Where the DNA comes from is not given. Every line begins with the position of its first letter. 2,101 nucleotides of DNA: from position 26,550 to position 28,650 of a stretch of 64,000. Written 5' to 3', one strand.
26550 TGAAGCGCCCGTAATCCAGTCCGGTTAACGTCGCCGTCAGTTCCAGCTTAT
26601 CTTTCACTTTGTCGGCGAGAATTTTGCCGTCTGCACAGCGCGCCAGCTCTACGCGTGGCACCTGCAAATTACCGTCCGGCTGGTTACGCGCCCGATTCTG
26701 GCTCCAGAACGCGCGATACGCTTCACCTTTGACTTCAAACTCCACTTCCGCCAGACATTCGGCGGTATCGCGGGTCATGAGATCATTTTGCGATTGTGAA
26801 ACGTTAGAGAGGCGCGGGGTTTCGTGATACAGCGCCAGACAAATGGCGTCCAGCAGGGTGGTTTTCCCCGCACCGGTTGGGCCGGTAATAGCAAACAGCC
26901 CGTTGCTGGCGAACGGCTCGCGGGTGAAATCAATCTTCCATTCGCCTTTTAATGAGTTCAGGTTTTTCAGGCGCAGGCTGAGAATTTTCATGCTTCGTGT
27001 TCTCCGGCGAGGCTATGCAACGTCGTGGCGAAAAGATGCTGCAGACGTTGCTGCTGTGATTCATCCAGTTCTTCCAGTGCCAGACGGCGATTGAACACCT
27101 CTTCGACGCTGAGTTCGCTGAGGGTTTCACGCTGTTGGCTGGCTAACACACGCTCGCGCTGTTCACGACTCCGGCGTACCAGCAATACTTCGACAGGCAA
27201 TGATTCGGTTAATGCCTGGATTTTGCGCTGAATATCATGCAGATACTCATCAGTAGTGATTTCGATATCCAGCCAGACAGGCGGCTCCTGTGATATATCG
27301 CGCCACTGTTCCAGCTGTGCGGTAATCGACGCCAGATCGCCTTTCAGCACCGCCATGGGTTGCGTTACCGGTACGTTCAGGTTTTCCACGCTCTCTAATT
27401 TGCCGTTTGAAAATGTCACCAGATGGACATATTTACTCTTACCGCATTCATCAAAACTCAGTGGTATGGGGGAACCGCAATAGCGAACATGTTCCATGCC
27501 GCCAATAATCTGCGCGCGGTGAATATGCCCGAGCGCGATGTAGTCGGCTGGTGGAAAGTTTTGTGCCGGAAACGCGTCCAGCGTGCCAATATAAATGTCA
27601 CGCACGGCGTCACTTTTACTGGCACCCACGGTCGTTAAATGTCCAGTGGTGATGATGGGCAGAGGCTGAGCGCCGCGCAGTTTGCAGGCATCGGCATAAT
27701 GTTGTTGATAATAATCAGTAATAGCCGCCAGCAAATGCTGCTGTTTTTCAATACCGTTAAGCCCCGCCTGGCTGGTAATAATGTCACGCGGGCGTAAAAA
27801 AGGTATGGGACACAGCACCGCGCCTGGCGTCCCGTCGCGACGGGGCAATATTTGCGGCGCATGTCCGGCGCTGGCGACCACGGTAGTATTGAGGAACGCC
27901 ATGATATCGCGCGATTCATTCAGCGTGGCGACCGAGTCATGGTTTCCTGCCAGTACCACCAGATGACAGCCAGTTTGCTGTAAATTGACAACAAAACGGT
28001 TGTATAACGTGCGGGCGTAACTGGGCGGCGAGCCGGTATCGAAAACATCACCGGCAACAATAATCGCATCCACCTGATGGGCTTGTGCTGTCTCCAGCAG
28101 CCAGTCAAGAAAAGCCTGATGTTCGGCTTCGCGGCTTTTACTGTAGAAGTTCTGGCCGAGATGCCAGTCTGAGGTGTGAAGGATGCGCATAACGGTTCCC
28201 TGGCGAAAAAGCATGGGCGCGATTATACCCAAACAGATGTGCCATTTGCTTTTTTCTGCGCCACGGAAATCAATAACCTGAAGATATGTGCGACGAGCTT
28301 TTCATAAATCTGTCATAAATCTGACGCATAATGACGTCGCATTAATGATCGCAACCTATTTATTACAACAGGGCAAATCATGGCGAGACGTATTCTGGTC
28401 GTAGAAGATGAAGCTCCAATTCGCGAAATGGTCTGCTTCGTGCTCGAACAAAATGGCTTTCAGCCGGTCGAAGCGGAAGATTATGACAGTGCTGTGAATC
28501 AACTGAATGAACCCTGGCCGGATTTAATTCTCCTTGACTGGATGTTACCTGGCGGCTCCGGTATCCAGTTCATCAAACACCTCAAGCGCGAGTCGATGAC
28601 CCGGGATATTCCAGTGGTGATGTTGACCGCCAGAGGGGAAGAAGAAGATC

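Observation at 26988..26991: sbcD stop overlaps sbcC start (ATGA), sitting directly beside the phoBR promoter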

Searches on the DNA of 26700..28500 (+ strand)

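Call 7: search_dna_similar(query=window:26700-28500:+, collection=ecoli_genomes, mode=near, max_rows=12)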
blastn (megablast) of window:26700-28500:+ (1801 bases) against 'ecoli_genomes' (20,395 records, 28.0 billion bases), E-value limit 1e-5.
Records with a match: 5424; places in all: 5427; records where one place covers at least 80% of the query: 5421.
Genomes with a match: 5424 of 5426; with a place that covers at least 80% of the query: 5421. Places per genome that has any: lowest 1, median 1, highest 2. On chromosomes: 5426 places; on plasmids: 1.
Best place of each record, by identity: >=99% 982; 95-99% 4442.
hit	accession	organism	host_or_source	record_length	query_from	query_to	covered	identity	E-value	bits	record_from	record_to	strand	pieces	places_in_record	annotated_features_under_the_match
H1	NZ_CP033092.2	Escherichia coli DSM 30083 = JCM 1649 = ATCC 11775 strain ...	-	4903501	1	1801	100%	100.0%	0e+0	3326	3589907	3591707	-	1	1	sbcD: exonuclease subunit SbcD | sbcC: exonuclease subunit SbcC | phoB: phosphate response regulator transcription factor PhoB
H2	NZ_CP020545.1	Escherichia coli strain ZJ3920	Homo sapiens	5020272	1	1801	100%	100.0%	0e+0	3326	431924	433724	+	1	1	sbcD: exonuclease subunit SbcD | sbcC: exonuclease subunit SbcC | phoB: phosphate response regulator transcription factor PhoB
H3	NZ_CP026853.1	Escherichia coli strain MS7163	Homo sapiens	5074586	1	1801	100%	100.0%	0e+0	3326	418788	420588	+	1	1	sbcD: exonuclease subunit SbcD | sbcC: exonuclease subunit SbcC | phoB: phosphate response regulator transcription factor PhoB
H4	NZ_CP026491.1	Escherichia coli strain HS13-1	Homo sapiens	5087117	1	1801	100%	100.0%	0e+0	3326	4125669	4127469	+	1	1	sbcD: exonuclease subunit SbcD | sbcC: exonuclease subunit SbcC | phoB: phosphate response regulator transcription factor PhoB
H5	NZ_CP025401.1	Escherichia coli strain MS8345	Homo sapiens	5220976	1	1801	100%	100.0%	0e+0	3326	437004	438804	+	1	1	sbcD: exonuclease subunit SbcD | sbcC: exonuclease subunit SbcC | phoB: phosphate response regulator transcription factor PhoB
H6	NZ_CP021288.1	Escherichia coli strain PA45B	Homo sapiens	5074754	1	1801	100%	100.0%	0e+0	3326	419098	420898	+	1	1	sbcD: exonuclease subunit SbcD | sbcC: exonuclease subunit SbcC | phoB: phosphate response regulator transcription factor PhoB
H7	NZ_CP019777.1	Escherichia coli NU14 strain NU14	Homo sapiens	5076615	1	1801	100%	100.0%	0e+0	3326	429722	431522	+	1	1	sbcD: exonuclease subunit SbcD | sbcC: exonuclease subunit SbcC | phoB: phosphate response regulator transcription factor PhoB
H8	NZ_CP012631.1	Escherichia coli strain SF-173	Homo sapiens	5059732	1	1801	100%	100.0%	0e+0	3326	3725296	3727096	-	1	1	sbcD: exonuclease subunit SbcD | sbcC: exonuclease subunit SbcC | phoB: phosphate response regulator transcription factor PhoB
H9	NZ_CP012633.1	Escherichia coli strain SF-166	Homo sapiens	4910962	1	1801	100%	100.0%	0e+0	3326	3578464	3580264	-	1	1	sbcD: exonuclease subunit SbcD | sbcC: exonuclease subunit SbcC | phoB: phosphate response regulator transcription factor PhoB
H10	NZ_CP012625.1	Escherichia coli strain SF-468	Homo sapiens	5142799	1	1801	100%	100.0%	0e+0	3326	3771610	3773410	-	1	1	sbcD: exonuclease subunit SbcD | sbcC: exonuclease subunit SbcC | phoB: phosphate response regulator transcription factor PhoB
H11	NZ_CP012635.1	Escherichia coli strain SF-088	Homo sapiens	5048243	1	1801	100%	100.0%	0e+0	3326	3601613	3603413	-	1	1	sbcD: exonuclease subunit SbcD | sbcC: exonuclease subunit SbcC | phoB: phosphate response regulator transcription factor PhoB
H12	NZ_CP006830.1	Escherichia coli APEC O18 strain APEC O18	chicken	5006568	1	1801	100%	100.0%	0e+0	3326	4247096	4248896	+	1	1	sbcD: exonuclease subunit SbcD | sbcC: exonuclease subunit SbcC | phoB: phosphate response regulator transcription factor PhoB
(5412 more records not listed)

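Call 10: get_annotated_region(hit=H1, flank=4000)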
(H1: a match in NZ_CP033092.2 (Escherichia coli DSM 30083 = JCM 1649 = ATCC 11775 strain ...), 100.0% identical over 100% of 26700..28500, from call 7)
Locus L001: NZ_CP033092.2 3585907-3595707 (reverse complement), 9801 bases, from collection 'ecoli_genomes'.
description: Escherichia coli DSM 30083 = JCM 1649 = ATCC 11775 chromosome, complete genome
organism: Escherichia coli DSM 30083 = JCM 1649 = ATCC 11775 strain ATCC 11775 (NCBI taxid 866789)
replicon: chromosome; assembly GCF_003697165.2
host: -; source: -; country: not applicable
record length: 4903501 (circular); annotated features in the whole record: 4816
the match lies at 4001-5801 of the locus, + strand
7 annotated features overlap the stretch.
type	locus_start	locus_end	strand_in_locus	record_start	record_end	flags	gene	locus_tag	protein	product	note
CDS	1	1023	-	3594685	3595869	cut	araJ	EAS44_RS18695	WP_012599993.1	MFS transporter AraJ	-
CDS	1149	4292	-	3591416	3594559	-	sbcC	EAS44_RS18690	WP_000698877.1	exonuclease subunit SbcC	-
CDS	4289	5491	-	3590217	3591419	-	sbcD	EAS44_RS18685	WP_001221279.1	exonuclease subunit SbcD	-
CDS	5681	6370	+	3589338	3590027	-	phoB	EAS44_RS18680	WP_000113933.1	phosphate response regulator transcription factor PhoB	-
CDS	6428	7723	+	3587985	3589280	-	phoR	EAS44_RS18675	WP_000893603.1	phosphate regulon sensor histidine kinase PhoR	-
CDS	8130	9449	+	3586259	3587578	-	brnQ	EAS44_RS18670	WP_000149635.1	branched-chain amino acid transporter carrier protein BrnQ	-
CDS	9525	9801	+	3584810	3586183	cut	proY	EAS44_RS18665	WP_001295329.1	proline-specific permease ProY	-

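Call 28: search_dna_similar(query=window:26950-27030:-, collection=ecoli_genomes, mode=near, rows=spread, max_rows=15)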
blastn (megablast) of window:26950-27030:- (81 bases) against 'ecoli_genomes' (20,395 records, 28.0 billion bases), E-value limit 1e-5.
Records with a match: 5424; places in all: 5424; records where one place covers at least 80% of the query: 5424.
Genomes with a match: 5424 of 5426; with a place that covers at least 80% of the query: 5424. Places per genome that has any: lowest 1, median 1, highest 1. On chromosomes: 5423 places; on plasmids: 1.
Best place of each record, by identity: >=99% 1104; 95-99% 4300; 90-95% 20.
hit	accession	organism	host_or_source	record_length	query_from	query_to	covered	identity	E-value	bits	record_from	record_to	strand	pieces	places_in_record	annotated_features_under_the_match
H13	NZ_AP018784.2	Escherichia coli strain SK1144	-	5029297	1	81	100%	100.0%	6e-34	150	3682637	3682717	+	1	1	sbcD: exonuclease subunit SbcD | sbcC: exonuclease subunit SbcC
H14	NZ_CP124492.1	Escherichia coli strain AVS0225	environmental: river near WWTP effluent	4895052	1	81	100%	100.0%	6e-34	150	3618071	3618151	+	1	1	sbcD: exonuclease subunit SbcD | sbcC: exonuclease subunit SbcC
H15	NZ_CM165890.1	Escherichia coli strain N47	Homo sapiens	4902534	1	81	100%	100.0%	6e-34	150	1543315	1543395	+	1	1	sbcD: exonuclease subunit SbcD | sbcC: exonuclease subunit SbcC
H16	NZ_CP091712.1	Escherichia coli strain KFu014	river water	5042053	1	81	100%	98.8%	3e-32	145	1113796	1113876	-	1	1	sbcD: exonuclease subunit SbcD | sbcC: exonuclease subunit SbcC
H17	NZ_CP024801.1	Escherichia coli strain AMA1167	Homo sapiens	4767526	3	81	98%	98.7%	4e-31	141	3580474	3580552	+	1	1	sbcC: exonuclease subunit SbcC | sbcD: exonuclease subunit SbcD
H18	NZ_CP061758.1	Escherichia coli O68:H12 strain 97.3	Bos taurus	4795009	3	81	98%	98.7%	4e-31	141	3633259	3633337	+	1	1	sbcC: exonuclease subunit SbcC | sbcD: exonuclease subunit SbcD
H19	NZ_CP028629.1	Escherichia coli strain 136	cattle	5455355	3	81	98%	98.7%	4e-31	141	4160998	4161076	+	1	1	sbcC: exonuclease subunit SbcC | sbcD: exonuclease subunit SbcD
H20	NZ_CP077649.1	Escherichia coli strain ST865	Homo sapiens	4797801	3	81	98%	98.7%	4e-31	141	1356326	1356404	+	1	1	sbcC: exonuclease subunit SbcC | sbcD: exonuclease subunit SbcD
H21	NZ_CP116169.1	Escherichia coli strain DETEC-P1056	ICU patient rectal swab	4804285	3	81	98%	98.7%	4e-31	141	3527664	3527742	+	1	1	sbcC: exonuclease subunit SbcC | sbcD: exonuclease subunit SbcD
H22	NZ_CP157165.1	Escherichia coli strain UTAK-1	Bos taurus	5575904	3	81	98%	98.7%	4e-31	141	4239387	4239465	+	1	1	sbcC: exonuclease subunit SbcC | sbcD: exonuclease subunit SbcD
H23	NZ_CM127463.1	Escherichia coli strain ANT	seawater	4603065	3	81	98%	98.7%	4e-31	141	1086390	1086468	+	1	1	sbcC: exonuclease subunit SbcC | sbcD: exonuclease subunit SbcD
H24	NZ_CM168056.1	Escherichia coli strain MC4100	MHBCA broth culture without antibiotic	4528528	3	81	98%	98.7%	4e-31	141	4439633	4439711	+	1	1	sbcC: exonuclease subunit SbcC | sbcD: exonuclease subunit SbcD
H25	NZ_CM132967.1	Escherichia coli strain 744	Homo sapiens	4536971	3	81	98%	98.7%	4e-31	141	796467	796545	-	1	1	sbcC: exonuclease subunit SbcC | sbcD: exonuclease subunit SbcD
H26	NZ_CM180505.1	Escherichia coli strain E2386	Homo sapiens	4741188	3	81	98%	98.7%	4e-31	141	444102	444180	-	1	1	sbcC: exonuclease subunit SbcC | sbcD: exonuclease subunit SbcD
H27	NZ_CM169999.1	Escherichia coli strain N96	Tibetan Pig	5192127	3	81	98%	94.9%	4e-26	124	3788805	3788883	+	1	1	sbcC: exonuclease subunit SbcC | sbcD: exonuclease subunit SbcD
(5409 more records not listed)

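Call 53: get_annotated_region(hit=H27, flank=60)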
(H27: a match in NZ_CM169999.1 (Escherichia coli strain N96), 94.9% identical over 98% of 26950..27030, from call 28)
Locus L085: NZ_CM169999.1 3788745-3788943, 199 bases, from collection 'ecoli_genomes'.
description: Escherichia coli strain N96 chromosome, whole genome shotgun sequence
organism: Escherichia coli strain N96 (NCBI taxid 562)
replicon: chromosome; assembly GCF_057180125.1
host: Tibetan Pig; source: feces; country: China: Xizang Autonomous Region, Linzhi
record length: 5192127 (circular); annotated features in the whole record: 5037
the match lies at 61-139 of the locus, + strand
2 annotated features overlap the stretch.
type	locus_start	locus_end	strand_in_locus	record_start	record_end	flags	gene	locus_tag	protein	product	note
CDS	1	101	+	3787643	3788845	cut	sbcD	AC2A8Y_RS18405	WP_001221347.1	exonuclease subunit SbcD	-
CDS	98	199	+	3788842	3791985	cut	sbcC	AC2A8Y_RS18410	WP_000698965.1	exonuclease subunit SbcC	-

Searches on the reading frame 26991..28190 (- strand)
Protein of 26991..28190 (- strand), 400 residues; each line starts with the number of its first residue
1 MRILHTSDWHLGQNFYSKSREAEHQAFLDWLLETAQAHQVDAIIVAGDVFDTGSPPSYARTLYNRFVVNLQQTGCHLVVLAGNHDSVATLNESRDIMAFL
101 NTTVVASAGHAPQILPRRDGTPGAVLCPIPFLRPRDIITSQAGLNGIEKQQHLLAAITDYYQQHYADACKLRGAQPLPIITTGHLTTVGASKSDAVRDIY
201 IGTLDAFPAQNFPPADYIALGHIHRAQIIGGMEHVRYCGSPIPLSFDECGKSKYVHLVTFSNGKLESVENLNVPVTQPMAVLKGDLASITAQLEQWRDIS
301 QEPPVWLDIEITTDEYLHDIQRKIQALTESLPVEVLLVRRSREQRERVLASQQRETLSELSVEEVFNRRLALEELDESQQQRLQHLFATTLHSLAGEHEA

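Call 9: search_protein_families(library=pfam, proteins=[window:26991-28190:-])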
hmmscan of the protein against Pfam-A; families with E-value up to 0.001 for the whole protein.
window:26991-28190:- (400 aa): 3 families
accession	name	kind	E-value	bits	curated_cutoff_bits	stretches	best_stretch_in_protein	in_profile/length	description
PF12320.13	SbcD_C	-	1e-18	68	24.4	1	276-373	2-93/94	Type 5 capsule protein repressor C-terminal domain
PF00149.33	Metallophos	-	1.5e-16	61.9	21.5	1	1-225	1-190/191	Calcineurin-like phosphoesterase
PF12850.12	Metallophos_2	-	1.9e-06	28.4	27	1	1-96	1-76/154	Calcineurin-like phosphoesterase superfamily domain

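Call 27: find_homologous_proteins(query=window:26991-28190:-, max_evalue=1e-10)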
Query window:26991-28190:- (400 aa): 7997 proteins with E <= 1e-10 among 8000 candidates; the best 120 are listed.
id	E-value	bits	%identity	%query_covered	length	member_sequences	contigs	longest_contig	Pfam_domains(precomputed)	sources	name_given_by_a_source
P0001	2.3e-262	888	98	100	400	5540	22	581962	PF12850.13,PF12320.14,PF00149.34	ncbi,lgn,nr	ncbi:exonuclease subunit SbcD [Escherichia coli]|nr:exonuclease subunit SbcD [Escherichia coli] EFF1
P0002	1.7e-241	819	89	100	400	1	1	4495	PF12850.13,PF12320.14,PF00149.34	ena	-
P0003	5.5e-236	801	98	91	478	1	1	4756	PF00532.28,PF00356.28,PF12320.14,PF00149.34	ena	-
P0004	1.4e-235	800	87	100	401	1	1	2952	PF12850.13,PF12320.14,PF00149.34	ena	-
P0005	1.7e-234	796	87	100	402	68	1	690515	PF12850.13,PF12320.14,PF00149.34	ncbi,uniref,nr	ncbi:exonuclease subunit SbcD [Citrobacter koseri]|uniref:exonuclease subunit SbcD n=1 Tax=Citrobact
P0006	4.0e-232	788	86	100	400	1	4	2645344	PF12850.13,PF12320.14,PF00149.34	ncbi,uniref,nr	ncbi:exonuclease subunit SbcD [Citrobacter amalonaticus]|uniref:Nuclease SbcCD subunit D n=1 Tax=Cit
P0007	4.9e-231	785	85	100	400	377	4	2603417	PF12850.13,PF12320.14,PF00149.34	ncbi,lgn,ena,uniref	ncbi:exonuclease subunit SbcD [Citrobacter portucalensis]|uniref:exonuclease subunit SbcD n=1 Tax=Ci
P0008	2.3e-230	782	85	100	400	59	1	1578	PF12850.13,PF12320.14,PF00149.34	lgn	-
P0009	5.8e-230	781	86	100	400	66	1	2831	PF12850.13,PF12320.14,PF00149.34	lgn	-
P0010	2.9e-229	779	86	100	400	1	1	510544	PF12850.13,PF12320.14,PF00149.34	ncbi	ncbi:TPA: exonuclease subunit SbcD [Citrobacter freundii]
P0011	5.6e-228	775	85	100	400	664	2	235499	PF12850.13,PF12320.14,PF00149.34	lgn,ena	-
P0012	3.1e-227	772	84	100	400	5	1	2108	PF12850.13,PF12320.14,PF00149.34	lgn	-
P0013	2.3e-224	763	84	100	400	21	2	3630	PF12850.13,PF12320.14,PF00149.34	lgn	-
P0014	1.7e-223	760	84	100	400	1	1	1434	PF12850.13,PF12320.14,PF00149.34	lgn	-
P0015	5.6e-223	758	84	100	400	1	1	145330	PF12850.13,PF12320.14,PF00149.34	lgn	-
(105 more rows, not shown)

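Call 39: search_protein_representatives(protein=window:26991-28190:-)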
Query: 400 residues. Proteins with E-value up to 0.001 (for the whole library): 10165; up to 1e-10: 5163; up to 1e-30: 1408. The best 150 are listed.
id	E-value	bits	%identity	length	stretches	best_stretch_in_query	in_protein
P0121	1.2e-128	446.1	56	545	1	1-386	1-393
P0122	4.6e-118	411.2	89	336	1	1-209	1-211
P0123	1.9e-115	402.6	53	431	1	1-394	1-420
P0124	2.5e-113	395.6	56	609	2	1-261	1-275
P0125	3.4e-111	388.6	50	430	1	1-391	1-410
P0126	1.7e-110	386.2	55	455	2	1-296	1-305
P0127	2.0e-110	386.0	52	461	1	1-385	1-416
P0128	1.4e-109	383.2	47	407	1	1-393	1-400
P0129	2.6e-109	382.3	51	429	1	1-376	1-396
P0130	1.1e-108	380.3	49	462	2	1-294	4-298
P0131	4.9e-107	374.9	48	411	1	1-394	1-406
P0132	2.2e-103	362.8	47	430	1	1-394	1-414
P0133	3.0e-102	359.1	50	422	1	1-391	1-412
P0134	2.0e-101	356.4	45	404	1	1-391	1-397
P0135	2.2e-101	356.2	45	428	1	1-381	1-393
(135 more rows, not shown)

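Call 46: find_related_loci(query=A1, collection=genome_contigs, flank=3000)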
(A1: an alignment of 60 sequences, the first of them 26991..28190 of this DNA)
Query A1 (400 aa) in genome_contigs; peptide patterns used: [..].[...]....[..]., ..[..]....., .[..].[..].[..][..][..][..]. (x = any residue, [..] = any of these).
600 stretches matched a pattern (row limit reached: there are more); 552 encode a relative of the query (tblastn E <= 1e-3); the best 80 are kept; 80 distinct loci.
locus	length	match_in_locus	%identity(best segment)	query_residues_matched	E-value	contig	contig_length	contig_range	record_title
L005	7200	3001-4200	96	1-400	0e+0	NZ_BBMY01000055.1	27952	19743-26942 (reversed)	Escherichia albertii NBRC 107761 = DSM 17582 strain NBRC 107761, whole genome shotgun sequence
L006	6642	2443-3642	86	1-400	0e+0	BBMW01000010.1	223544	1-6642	Citrobacter werkmanii NBRC 105721 DNA, contig: CIWKM10, whole genome shotgun sequence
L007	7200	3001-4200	80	1-400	0e+0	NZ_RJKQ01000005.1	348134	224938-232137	Enterobacter sp. BIGb0383 Ga0304806_105, whole genome shotgun sequence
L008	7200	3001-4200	76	1-400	0e+0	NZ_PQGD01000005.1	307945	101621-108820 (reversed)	Superficieibacter electus strain BP-1 NODE_5_length_307945_cov_35.1158, whole genome shotgun sequence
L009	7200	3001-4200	75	1-400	0e+0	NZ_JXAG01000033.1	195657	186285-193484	Enterobacter sp. Bisph1 contig033, whole genome shotgun sequence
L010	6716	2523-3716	73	1-394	0e+0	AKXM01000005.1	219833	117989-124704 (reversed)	Enterobacter sp. Ag1 Contig5, whole genome shotgun sequence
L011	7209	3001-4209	65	1-399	3e-179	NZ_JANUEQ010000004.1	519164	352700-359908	Klebsiella sp. BIGb0407 Ga0480618_04, whole genome shotgun sequence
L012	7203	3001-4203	61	1-394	5e-164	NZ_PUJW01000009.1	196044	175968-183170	Photorhabdus cinerea strain DSM 19724 scaffold_0009, whole genome shotgun sequence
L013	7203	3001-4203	60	1-394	2e-160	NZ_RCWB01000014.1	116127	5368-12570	Photorhabdus caribbeanensis strain HG29 scaffold_0014, whole genome shotgun sequence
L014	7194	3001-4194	56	1-372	9e-145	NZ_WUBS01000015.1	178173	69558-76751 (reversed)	Acerihabitans arboris strain SAP-6 contig15, whole genome shotgun sequence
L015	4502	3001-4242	52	1-394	2e-143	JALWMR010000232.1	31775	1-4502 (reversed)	MAG: Thiotrichaceae bacterium isolate M17_metabat2_scaf2bin.180 M17_NODE_875_length_31775_cov_2.710313, whole genome sho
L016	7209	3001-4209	54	1-387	4e-139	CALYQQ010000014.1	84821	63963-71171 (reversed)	MAG: uncultured Enterobacterales bacterium isolate SRR11267070_bin.21_metawrap_v1.3.0_MAG genome assembly, contig: ERZ95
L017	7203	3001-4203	55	1-394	6e-138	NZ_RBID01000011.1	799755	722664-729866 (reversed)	Vogesella indigofera strain DSM 3303 Ga0215675_101, whole genome shotgun sequence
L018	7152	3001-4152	56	1-377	1e-137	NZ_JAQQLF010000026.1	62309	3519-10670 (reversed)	Vogesella aquatica strain DC21W DC21W_ctg026, whole genome shotgun sequence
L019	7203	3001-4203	55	1-394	4e-137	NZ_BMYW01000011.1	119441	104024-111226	Vogesella alkaliphila strain KCTC 32041 sequence11, whole genome shotgun sequence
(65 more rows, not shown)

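Call 70: search_solved_structures(query=window:26991-28190:-, max_evalue=1e-20)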
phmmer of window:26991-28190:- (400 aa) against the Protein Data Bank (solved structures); distinct sequences matched with E-value up to 1e-20: 5.
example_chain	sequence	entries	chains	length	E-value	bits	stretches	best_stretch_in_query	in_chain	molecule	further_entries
6s6v_A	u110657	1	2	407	7.3e-269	894.3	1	1-400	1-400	Nuclease SbcCD subunit D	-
7yzo_A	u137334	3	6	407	8.9e-268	890.7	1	1-400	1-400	Nuclease SbcCD subunit D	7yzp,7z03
6s85_A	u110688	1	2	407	1.2e-267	890.4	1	1-400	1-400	Nuclease SbcCD subunit D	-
4lty_C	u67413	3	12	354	4.3e-231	770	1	1-340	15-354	Exonuclease subunit SbcD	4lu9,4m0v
7dog_A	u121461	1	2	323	5.2e-22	81.8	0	2-92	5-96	Nuclease SbcCD subunit D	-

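Call 79: search_protein_families(library=ncbifam, proteins=[window:26991-28190:-], max_evalue=1e-20)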
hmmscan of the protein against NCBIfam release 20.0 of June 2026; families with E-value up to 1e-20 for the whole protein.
window:26991-28190:- (400 aa): 4 families
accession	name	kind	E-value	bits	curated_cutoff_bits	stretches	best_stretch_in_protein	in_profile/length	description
NF008206.2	PRK10966.1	equivalog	9.7e-192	637.1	450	1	1-374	1-380/380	exonuclease subunit SbcD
TIGR00619.1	sbcd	subfamily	1.2e-95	320.1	77.65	1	1-254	1-252/252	exonuclease subunit SbcD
NF041754.1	sbcd_Bac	equivalog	1.9e-40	139.3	750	0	1-91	1-92/390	exonuclease subunit SbcD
NF041753.2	sbcd_Staph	equivalog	1.4e-28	99.8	480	0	180-390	168-370/375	exonuclease subunit SbcD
